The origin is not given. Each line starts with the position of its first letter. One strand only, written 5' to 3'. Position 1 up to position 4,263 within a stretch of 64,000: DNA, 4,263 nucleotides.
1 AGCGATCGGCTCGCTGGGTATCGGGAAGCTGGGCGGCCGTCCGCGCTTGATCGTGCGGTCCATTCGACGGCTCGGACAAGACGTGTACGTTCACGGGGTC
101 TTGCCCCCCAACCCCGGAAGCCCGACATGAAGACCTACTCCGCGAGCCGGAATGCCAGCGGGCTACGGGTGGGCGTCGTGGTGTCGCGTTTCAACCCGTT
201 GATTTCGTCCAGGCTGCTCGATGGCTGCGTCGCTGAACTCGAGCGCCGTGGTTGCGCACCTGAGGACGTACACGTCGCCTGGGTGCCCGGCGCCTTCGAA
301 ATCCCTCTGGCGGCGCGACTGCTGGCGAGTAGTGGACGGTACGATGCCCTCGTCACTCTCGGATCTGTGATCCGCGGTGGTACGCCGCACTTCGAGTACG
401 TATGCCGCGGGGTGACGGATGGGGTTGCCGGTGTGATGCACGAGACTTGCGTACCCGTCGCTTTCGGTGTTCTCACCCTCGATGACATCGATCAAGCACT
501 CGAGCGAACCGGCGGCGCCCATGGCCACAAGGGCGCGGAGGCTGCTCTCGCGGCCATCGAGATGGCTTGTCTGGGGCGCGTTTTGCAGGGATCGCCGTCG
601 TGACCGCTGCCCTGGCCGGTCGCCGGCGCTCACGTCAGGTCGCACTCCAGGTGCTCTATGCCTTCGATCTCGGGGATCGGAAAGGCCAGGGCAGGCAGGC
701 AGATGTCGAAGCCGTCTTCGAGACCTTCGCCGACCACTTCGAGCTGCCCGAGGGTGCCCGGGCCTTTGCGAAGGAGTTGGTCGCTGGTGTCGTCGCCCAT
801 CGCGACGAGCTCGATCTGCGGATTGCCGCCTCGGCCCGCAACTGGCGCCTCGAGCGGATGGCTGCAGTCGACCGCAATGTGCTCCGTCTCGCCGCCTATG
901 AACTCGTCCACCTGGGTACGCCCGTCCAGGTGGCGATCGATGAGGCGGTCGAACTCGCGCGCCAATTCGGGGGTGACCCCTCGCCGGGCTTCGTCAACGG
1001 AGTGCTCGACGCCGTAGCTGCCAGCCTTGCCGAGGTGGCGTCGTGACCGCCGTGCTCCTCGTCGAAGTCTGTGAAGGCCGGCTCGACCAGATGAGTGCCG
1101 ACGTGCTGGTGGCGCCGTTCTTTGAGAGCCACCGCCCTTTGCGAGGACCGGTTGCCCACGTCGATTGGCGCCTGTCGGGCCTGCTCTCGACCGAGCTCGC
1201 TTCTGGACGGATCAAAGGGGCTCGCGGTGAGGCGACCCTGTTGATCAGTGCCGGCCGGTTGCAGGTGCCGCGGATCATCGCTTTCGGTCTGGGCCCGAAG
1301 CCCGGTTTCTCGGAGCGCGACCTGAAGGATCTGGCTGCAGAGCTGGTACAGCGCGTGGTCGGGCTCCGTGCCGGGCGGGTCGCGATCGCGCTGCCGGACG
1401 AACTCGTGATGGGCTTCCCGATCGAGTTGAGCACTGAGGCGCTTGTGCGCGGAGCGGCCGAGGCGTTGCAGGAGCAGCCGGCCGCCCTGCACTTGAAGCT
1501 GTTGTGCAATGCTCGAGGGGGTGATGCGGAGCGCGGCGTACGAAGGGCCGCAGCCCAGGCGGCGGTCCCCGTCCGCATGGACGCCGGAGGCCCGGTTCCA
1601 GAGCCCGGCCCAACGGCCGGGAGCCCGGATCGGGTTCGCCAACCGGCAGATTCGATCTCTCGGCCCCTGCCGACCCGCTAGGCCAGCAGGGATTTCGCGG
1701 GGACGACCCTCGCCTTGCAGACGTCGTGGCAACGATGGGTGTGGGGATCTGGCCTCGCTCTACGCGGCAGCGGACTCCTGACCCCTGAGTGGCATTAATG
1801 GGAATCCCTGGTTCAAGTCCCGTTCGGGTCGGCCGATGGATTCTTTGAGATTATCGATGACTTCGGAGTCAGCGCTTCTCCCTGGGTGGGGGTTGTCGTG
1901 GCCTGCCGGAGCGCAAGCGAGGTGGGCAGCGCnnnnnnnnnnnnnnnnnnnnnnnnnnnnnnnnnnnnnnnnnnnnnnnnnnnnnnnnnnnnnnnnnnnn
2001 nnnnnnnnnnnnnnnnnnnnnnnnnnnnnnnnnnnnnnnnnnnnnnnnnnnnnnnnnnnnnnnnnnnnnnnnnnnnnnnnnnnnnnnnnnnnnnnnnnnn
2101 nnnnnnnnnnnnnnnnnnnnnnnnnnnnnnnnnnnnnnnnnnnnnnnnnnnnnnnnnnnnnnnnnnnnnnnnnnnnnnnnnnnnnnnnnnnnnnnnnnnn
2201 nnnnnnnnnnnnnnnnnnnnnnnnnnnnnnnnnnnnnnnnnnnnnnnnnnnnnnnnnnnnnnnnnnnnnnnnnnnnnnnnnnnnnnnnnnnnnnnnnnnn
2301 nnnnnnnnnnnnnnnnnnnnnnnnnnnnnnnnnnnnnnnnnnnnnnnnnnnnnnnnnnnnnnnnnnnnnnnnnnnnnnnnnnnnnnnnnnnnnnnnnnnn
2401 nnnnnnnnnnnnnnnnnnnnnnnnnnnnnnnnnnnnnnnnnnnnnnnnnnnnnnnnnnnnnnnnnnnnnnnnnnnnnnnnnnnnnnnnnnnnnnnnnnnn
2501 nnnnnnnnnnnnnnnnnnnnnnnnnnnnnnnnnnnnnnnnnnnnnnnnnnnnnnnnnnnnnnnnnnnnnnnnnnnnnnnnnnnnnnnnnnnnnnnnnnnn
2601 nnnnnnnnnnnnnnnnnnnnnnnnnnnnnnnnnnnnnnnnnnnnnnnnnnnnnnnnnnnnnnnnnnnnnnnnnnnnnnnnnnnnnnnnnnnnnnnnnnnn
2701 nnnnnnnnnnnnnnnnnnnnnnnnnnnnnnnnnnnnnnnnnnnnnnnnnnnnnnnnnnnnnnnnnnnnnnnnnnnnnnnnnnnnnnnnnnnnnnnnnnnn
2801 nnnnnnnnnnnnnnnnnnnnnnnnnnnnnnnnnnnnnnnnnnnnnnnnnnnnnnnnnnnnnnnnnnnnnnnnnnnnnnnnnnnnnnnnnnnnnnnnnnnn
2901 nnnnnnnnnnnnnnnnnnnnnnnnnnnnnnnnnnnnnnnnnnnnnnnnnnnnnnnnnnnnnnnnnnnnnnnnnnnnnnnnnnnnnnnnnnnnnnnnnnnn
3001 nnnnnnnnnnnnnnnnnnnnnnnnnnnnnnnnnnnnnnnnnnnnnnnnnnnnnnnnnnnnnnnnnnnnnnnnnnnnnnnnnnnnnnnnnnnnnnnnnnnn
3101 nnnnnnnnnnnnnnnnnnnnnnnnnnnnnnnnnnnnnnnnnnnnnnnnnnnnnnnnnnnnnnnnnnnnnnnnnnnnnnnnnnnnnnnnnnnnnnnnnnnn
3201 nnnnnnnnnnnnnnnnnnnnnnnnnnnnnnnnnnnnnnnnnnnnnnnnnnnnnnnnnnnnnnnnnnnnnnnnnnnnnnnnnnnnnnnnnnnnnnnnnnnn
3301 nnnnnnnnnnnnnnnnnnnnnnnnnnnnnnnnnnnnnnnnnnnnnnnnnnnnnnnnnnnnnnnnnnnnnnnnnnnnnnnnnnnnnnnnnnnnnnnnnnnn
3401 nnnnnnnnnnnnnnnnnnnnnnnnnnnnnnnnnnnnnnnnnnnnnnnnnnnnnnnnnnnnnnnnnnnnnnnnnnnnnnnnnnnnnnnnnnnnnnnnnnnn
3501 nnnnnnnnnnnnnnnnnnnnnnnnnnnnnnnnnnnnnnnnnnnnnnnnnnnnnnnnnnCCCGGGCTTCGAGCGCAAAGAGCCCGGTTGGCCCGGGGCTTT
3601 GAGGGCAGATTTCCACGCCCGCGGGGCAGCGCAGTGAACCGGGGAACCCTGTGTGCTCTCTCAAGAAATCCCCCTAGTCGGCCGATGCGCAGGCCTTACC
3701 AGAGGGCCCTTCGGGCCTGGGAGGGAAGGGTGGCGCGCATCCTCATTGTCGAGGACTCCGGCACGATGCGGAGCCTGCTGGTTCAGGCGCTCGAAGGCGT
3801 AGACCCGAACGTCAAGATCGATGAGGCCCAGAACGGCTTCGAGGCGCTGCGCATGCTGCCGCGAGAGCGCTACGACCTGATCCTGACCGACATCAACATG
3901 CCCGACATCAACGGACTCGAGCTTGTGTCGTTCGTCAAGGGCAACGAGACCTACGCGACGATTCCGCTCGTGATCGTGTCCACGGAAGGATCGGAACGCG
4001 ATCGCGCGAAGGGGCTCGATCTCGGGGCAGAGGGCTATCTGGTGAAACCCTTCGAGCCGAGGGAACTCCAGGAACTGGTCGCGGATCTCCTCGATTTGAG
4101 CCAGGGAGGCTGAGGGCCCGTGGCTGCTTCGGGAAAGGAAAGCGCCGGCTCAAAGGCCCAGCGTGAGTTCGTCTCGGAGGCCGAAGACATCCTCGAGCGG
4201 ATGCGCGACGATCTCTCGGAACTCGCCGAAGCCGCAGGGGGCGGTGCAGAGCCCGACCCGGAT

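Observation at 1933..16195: Chemosensory-type operon carrying four non-canonical signalling proteins and no recognisable output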

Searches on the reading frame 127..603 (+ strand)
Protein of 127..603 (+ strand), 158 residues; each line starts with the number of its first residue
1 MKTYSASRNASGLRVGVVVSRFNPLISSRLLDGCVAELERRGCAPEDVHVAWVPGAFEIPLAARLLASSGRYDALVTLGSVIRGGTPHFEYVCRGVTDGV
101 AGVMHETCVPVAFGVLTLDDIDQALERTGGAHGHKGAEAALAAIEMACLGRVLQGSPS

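Call 4: search_protein_families(library=pfam, proteins=[window:127-603:+], max_evalue=0.01)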
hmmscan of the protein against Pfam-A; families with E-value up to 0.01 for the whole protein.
window:127-603:+ (158 aa): 1 family
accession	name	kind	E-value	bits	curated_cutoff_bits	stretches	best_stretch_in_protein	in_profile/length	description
PF00885.24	DMRL_synthase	-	2.9e-52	176.7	26.7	1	12-149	1-137/139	6,7-dimethyl-8-ribityllumazine synthase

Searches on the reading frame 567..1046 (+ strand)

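Call 93: search_protein_families(library=pfam, proteins=[window:567-1046:+], max_evalue=0.0001)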
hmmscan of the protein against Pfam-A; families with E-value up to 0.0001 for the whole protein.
window:567-1046:+ (159 aa): 1 family
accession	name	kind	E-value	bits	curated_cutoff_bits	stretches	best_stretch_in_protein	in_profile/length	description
PF01029.23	NusB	-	1.3e-36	126.4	23.1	1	21-151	2-132/133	NusB family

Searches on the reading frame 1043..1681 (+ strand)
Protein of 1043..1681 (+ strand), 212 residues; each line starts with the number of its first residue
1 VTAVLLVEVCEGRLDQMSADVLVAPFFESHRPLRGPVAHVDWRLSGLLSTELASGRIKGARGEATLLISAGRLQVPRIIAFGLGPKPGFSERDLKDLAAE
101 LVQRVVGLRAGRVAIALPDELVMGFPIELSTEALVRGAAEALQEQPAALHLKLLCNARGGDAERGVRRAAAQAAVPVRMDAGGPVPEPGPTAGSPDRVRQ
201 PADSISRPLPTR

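Call 4: search_protein_families(library=pfam, proteins=[window:1043-1681:+], max_evalue=0.01)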
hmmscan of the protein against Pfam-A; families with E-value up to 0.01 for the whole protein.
window:1043-1681:+ (212 aa): 1 family
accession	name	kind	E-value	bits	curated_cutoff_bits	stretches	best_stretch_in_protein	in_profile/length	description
PF02789.23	Peptidase_M17_N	-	2e-13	50.8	23.4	1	36-142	14-119/129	Cytosol aminopeptidase family, N-terminal domain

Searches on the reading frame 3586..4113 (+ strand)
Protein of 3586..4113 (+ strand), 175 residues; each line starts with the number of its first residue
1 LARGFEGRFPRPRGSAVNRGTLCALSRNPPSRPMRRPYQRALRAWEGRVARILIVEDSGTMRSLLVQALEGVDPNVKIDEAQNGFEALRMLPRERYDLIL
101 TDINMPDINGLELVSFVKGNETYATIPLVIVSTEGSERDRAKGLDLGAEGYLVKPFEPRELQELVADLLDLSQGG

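Call 3: search_protein_families(library=pfam, proteins=[window:3586-4113:+], max_evalue=0.01)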
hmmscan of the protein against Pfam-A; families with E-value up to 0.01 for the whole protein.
window:3586-4113:+ (175 aa): 1 family
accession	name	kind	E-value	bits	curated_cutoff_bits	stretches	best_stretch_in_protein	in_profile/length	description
PF00072.30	Response_reg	-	2.5e-28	98.9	30.2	1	52-165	1-110/111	Response regulator receiver domain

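Call 6: search_protein_families(library=ncbifam, proteins=[window:3586-4113:+], max_evalue=0.01)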
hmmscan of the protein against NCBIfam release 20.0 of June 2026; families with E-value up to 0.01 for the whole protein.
window:3586-4113:+ (175 aa): 97 families (the best 25 are shown)
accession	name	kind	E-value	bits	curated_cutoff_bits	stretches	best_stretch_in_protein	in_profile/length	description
TIGR02154.1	PhoB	equivalog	2.4e-20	72.8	296.2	1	50-163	3-114/226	phosphate regulon transcriptional regulator PhoB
NF007135.0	PRK09581.1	equivalog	8.7e-20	70.9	474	1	50-165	3-116/457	PleD family two-component system response regulator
NF007005.1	PRK09468.1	equivalog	1.6e-19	70.3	331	1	50-165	4-115/237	osmolarity response regulator transcription factor OmpR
NF045944.1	ResRegRpaBCyano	equivalog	2.7e-19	69.5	330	1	53-169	1-112/229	response regulator transcription factor RpaB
NF053854.1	RespRegPhoBBctds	equivalog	4.8e-19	68.6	270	1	52-169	1-115/225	two-component system response regulator PhoB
NF012023.0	PRK15479.1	equivalog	1.3e-18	67.3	337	1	51-174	2-121/224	transcriptional regulator TctD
NF008296.0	PRK11083.1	equivalog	1.5e-18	67.1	273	1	50-168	4-117/228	two-component system response regulator CreB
NF007969.0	PRK10693.1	equivalog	2.4e-18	66.3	329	1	51-167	9-122/337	two-component system response regulator RssB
NF007901.0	PRK10610.1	equivalog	2.5e-18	66.5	189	1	51-167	7-122/129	chemotaxis response regulator CheY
NF007935.0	PRK10651.1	equivalog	3.7e-18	65.5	250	1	49-164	6-119/216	two-component system response regulator NarL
TIGR01387.1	cztR_silR_copR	subfamily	5.2e-18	65.5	279.2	1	52-167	1-112/218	heavy metal response regulator transcription factor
NF041367.1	CheY_Halo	equivalog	2e-17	63.6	200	1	52-167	1-112/114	chemotaxis protein CheY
NF045505.1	RR_RssB_Pseudo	equivalog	2e-17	63.4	700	1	50-158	6-110/394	two-component system response regulator RssB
NF007346.1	PRK09836.1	equivalog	5.6e-17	62.3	420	1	51-169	2-116/227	copper/silver response regulator transcription factor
NF007982.1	PRK10710.1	equivalog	6.1e-17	62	380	1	49-169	7-122/235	envelope stress response regulator BaeR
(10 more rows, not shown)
